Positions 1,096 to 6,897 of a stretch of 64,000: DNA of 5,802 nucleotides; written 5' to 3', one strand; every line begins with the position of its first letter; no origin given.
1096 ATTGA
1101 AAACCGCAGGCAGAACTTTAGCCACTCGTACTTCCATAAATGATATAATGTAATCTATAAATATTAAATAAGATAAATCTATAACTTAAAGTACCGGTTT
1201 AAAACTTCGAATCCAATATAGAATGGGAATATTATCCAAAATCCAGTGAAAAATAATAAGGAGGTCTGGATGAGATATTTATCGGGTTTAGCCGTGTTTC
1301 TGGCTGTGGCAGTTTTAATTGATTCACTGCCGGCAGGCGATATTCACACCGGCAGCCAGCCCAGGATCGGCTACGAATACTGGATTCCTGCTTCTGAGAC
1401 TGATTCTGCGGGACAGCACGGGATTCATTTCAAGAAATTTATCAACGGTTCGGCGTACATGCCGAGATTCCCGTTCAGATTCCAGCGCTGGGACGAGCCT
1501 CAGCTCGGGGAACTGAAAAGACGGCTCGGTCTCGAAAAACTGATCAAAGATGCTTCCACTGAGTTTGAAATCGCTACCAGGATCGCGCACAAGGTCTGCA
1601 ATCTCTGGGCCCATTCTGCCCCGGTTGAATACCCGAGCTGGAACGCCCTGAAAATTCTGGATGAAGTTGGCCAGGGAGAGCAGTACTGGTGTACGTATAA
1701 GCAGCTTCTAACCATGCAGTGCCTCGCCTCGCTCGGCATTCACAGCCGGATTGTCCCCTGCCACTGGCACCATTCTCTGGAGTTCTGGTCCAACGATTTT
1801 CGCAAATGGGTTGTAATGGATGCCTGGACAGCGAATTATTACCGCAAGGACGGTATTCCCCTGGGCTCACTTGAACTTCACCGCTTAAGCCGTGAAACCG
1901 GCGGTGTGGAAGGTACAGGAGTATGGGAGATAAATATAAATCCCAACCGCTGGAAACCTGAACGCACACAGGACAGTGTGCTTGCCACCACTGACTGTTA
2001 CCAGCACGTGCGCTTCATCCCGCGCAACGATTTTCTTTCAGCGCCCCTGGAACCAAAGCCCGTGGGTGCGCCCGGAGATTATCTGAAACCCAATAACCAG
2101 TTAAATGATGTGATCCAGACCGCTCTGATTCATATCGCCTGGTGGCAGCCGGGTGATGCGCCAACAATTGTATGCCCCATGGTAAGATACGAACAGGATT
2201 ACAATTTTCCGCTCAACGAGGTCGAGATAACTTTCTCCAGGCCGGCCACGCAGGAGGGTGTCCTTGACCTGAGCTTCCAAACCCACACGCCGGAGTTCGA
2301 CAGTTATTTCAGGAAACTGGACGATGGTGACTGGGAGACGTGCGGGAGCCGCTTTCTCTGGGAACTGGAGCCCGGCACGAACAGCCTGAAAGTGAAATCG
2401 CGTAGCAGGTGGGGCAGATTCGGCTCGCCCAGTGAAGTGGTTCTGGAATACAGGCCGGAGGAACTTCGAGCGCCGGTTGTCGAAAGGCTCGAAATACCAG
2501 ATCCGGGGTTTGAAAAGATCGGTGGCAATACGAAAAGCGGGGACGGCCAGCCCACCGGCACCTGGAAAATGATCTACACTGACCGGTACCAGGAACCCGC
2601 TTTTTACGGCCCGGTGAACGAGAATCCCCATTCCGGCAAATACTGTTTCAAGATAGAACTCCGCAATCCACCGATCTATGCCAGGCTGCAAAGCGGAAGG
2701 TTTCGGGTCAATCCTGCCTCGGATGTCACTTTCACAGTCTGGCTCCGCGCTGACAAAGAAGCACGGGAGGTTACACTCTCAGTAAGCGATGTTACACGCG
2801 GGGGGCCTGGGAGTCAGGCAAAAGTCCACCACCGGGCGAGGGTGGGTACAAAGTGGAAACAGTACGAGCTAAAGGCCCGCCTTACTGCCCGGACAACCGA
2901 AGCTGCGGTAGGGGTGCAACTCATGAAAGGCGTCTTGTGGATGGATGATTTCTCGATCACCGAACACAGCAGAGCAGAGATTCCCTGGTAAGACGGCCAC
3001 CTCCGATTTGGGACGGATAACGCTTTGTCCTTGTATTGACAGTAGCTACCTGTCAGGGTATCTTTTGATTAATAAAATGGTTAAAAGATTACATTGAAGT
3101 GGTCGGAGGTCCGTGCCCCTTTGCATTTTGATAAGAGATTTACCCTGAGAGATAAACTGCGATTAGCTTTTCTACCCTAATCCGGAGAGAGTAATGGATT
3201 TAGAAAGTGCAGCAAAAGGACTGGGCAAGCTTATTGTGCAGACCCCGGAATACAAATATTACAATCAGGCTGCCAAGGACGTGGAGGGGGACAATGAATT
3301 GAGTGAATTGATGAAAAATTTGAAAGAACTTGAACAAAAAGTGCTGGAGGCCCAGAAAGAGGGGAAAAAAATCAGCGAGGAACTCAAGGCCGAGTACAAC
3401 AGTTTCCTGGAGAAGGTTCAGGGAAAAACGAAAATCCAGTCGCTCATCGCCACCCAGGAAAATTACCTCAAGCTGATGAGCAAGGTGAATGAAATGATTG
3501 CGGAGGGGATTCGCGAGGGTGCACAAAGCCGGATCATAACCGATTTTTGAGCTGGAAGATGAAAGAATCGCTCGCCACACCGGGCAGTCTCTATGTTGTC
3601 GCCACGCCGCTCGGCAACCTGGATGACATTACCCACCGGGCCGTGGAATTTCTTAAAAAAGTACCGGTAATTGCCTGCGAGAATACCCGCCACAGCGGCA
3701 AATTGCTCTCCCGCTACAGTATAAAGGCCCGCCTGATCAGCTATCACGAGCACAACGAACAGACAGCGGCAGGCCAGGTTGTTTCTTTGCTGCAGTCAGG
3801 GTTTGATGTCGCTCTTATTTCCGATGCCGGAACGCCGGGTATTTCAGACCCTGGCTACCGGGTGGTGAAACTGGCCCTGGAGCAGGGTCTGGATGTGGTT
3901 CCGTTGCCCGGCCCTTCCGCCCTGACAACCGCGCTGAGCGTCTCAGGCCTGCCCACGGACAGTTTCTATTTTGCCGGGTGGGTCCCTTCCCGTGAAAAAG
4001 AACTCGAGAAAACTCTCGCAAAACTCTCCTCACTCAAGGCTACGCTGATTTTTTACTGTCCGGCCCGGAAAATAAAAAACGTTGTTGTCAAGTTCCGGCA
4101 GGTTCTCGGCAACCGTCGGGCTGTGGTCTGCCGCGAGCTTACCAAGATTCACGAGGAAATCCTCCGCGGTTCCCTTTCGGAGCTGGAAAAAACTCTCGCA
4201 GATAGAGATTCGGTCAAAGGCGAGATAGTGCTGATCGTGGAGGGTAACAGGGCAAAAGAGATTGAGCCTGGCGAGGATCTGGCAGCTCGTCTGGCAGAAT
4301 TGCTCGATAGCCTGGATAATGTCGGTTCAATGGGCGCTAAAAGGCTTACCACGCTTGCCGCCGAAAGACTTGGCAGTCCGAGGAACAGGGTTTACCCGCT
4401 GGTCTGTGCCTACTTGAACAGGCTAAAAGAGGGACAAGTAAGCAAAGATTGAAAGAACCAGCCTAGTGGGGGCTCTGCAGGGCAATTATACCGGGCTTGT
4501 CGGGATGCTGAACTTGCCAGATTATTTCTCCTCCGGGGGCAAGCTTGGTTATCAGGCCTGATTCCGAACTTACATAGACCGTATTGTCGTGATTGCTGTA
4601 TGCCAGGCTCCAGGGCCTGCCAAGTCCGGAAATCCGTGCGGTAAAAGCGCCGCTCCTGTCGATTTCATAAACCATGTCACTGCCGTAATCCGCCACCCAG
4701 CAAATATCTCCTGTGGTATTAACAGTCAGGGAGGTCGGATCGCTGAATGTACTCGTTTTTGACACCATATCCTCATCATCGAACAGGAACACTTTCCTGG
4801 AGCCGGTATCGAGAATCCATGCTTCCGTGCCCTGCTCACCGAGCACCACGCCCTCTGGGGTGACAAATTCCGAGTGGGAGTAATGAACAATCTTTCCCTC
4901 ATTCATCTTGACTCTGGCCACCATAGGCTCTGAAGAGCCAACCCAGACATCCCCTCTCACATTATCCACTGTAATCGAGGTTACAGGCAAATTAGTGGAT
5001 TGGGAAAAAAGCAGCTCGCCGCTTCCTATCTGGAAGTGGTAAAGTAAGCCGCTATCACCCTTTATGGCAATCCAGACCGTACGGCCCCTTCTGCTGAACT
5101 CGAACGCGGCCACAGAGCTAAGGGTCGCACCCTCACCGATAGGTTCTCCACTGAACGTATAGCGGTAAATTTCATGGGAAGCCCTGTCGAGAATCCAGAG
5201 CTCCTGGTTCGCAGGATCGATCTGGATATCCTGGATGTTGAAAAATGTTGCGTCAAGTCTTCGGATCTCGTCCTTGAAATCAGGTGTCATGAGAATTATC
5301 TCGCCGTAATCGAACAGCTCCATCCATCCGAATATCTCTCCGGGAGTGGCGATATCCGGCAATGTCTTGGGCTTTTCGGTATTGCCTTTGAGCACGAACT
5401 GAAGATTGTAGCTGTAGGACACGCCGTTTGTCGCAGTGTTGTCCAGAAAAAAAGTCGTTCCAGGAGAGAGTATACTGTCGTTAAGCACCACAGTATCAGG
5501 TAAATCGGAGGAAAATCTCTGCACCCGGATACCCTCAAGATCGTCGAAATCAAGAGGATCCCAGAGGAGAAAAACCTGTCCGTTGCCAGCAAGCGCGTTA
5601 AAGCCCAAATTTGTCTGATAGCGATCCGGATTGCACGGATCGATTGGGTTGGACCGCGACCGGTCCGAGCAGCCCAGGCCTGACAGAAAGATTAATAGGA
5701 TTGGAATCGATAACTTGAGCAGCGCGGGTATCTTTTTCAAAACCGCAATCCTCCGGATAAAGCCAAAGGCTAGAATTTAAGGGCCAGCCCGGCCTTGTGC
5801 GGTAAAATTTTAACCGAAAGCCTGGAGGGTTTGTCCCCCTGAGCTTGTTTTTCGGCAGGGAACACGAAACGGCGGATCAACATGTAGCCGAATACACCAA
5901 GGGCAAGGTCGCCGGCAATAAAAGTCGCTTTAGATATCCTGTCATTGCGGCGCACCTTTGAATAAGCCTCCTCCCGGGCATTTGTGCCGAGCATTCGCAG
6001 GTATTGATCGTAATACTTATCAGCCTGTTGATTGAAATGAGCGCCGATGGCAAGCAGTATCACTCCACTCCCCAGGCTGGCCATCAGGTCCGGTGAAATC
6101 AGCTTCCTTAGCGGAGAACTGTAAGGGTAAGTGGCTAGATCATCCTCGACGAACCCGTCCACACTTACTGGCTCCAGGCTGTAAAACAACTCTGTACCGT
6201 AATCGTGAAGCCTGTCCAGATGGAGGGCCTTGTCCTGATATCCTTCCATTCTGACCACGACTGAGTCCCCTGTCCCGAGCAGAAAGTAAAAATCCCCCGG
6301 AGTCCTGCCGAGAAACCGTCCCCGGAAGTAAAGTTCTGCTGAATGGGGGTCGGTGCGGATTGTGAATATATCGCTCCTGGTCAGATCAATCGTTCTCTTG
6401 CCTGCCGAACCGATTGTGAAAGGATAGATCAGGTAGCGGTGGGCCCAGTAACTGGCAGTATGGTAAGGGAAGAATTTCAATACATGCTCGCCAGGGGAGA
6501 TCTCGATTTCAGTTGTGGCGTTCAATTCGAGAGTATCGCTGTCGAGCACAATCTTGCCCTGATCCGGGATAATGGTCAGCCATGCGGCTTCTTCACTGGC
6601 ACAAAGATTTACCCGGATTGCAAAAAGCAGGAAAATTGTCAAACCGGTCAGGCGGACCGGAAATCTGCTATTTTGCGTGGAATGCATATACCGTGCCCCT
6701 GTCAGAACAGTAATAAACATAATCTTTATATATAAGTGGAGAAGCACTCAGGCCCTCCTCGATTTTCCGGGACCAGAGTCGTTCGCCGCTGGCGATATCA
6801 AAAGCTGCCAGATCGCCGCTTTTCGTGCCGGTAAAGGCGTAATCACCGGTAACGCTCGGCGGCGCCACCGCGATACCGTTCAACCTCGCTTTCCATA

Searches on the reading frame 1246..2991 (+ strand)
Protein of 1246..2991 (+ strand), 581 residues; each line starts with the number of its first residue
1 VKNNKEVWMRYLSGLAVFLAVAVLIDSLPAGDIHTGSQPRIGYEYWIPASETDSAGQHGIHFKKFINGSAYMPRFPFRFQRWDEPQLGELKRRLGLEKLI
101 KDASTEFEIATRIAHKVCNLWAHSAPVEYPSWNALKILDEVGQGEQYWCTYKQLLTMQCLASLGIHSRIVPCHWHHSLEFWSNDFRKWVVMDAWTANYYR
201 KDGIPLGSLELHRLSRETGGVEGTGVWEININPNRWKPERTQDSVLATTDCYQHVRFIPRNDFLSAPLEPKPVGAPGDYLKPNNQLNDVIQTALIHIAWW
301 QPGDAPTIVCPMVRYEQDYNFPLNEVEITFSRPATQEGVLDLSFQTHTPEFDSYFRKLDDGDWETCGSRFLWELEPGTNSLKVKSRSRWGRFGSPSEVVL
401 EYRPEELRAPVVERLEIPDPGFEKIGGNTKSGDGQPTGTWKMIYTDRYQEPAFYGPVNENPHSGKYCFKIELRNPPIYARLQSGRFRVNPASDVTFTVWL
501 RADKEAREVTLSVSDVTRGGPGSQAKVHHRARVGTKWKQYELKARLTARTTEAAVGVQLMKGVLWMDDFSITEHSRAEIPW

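Call 6: search_protein_families(library=pfam, proteins=[window:1246-2991:+], max_evalue=0.1)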
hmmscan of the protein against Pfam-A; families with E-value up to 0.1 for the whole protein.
window:1246-2991:+ (581 aa): 2 families
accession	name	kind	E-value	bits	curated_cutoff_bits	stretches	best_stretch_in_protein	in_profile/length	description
PF02018.23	CBM_4_9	-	0.0062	17.3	25.9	1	459-552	30-124/136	Carbohydrate binding domain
PF01841.26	Transglut_core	-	0.054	14.2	23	0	98-193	6-108/108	Transglutaminase-like superfamily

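Call 7: search_protein_families(library=ncbifam, proteins=[window:1246-2991:+], max_evalue=0.1)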
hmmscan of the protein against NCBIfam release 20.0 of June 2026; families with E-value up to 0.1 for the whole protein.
window:1246-2991:+ (581 aa): 0 families

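Call 70: find_encoding_contigs(protein=window:1246-2991:+, flank=10000, max_places=3)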
Protein window:1246-2991:+ (581 aa): no gene with exactly this product is on record in the collection.

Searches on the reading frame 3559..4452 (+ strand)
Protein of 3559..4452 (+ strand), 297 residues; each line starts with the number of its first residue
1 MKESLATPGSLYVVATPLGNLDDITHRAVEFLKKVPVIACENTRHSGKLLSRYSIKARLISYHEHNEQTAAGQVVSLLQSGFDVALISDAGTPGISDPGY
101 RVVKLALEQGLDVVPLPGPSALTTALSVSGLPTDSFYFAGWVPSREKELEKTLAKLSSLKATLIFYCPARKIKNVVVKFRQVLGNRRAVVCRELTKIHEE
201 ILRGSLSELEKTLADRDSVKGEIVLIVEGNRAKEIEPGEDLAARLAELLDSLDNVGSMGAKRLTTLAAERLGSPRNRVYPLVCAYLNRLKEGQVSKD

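Call 72: find_encoding_contigs(protein=window:3559-4452:+, flank=10000, max_places=3)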
Protein window:3559-4452:+ (297 aa): 4 contigs read that carry it; 2 places shown.
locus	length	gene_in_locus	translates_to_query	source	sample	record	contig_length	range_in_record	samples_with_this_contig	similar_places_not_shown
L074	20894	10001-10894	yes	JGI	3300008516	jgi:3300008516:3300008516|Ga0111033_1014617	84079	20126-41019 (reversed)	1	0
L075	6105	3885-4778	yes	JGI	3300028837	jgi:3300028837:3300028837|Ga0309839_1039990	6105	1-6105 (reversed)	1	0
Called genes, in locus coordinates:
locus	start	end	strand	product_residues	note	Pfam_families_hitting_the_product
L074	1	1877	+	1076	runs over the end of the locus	PF00082:Peptidase_S8, PF00404:Dockerin_1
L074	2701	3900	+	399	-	PF00365:PFK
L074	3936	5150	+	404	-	PF00365:PFK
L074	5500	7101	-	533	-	PF00158:Sigma54_activat, PF14532:Sigma54_activ_2, PF07728:AAA_5, PF25601:AAA_lid_14, PF02954:HTH_8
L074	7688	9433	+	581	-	-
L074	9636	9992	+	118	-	PF06133:Com_YlbF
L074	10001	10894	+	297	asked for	PF00590:TP_methylase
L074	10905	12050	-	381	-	PF18975:DUF5711 (faint)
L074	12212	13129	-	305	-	-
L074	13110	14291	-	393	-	PF01011:PQQ (faint), PF13570:Beta-prop_ACSF4, PF13360:PQQ_2, PF13570:Beta-prop_ACSF4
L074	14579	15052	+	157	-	PF02590:SPOUT_MTase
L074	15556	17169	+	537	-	PF10079:Rossmann-like_BshC, PF24850:CC_BshC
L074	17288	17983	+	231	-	PF01168:Ala_racemase_N, PF02784:Orn_Arg_deC_N (weak)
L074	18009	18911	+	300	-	-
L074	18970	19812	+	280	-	PF01048:PNP_UDP_1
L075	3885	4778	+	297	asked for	PF00590:TP_methylase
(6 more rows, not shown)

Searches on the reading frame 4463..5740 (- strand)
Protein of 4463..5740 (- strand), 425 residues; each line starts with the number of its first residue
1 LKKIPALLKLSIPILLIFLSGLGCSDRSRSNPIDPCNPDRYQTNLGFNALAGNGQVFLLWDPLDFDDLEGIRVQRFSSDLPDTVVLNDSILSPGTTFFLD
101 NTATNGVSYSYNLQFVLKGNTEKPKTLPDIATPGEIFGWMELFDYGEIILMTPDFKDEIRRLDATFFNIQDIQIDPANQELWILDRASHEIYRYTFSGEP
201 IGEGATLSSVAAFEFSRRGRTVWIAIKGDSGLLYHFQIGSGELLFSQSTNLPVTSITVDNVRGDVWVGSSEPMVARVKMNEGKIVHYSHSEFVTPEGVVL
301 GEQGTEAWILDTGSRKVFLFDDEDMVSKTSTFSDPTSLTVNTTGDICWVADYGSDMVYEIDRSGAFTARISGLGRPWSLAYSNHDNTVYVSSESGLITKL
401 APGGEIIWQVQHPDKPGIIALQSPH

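Call 6: search_protein_families(library=pfam, proteins=[window:4463-5740:-], max_evalue=0.1)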
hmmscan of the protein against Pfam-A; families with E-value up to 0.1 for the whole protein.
window:4463-5740:- (425 aa): 8 families
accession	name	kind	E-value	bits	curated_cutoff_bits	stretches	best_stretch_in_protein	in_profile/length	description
PF18975.6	DUF5711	-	4.4e-05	23.3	26.3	0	304-391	65-157/344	Family of unknown function (DUF5711)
PF01436.27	NHL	-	5.8e-05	23.4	20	0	332-353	1-21/28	NHL repeat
PF13570.13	Beta-prop_ACSF4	-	0.0004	20.3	133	1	227-414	67-255/329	Beta-alanine-activating enzyme, beta-propeller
PF08450.18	SGL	-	0.00092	19.3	26.3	1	175-392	8-244/246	SMP-30/Gluconolactonase/LRE-like region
PF24684.1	Vgb_lyase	-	0.0038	16.5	50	1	140-400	28-290/290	Virginiamycin B lyase family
PF17170.10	DUF5128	-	0.0099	15.5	22.9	1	166-203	89-127/321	6-bladed beta-propeller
PF02239.22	Cytochrom_D1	-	0.013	14.5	25.5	1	171-230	285-337/368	Cytochrome D1 heme domain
PF01731.26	Arylesterase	-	0.014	16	21.3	0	309-360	30-81/86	Arylesterase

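Call 7: search_protein_families(library=ncbifam, proteins=[window:4463-5740:-], max_evalue=0.1)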
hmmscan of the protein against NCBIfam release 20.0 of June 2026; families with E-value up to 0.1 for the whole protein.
window:4463-5740:- (425 aa): 3 families
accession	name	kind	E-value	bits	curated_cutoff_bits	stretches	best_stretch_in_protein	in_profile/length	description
TIGR03300.1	assembly_YfgL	equivalog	0.0053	15.5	285.2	0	376-412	56-93/377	outer membrane protein assembly factor BamB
TIGR02276.1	beta_rpt_yvtn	repeat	0.043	13.8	27.85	0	349-382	8-42/42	beta-propeller repeat protein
NF000020.1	stregram_VatE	exception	0.046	13.3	450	1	185-286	46-143/214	streptogramin A O-acetyltransferase Vat(E)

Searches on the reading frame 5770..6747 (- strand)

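Call 6: search_protein_families(library=pfam, proteins=[window:5770-6747:-], max_evalue=0.1)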
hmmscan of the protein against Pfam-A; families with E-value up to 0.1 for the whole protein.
window:5770-6747:- (325 aa): 1 family
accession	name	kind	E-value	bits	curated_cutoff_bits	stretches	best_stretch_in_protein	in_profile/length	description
PF08308.17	PEGA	-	6.4e-05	23.2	20.8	1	128-172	4-48/71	PEGA domain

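Call 7: search_protein_families(library=ncbifam, proteins=[window:5770-6747:-], max_evalue=0.1)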
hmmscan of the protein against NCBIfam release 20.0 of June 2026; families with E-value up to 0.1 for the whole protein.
window:5770-6747:- (325 aa): 0 families
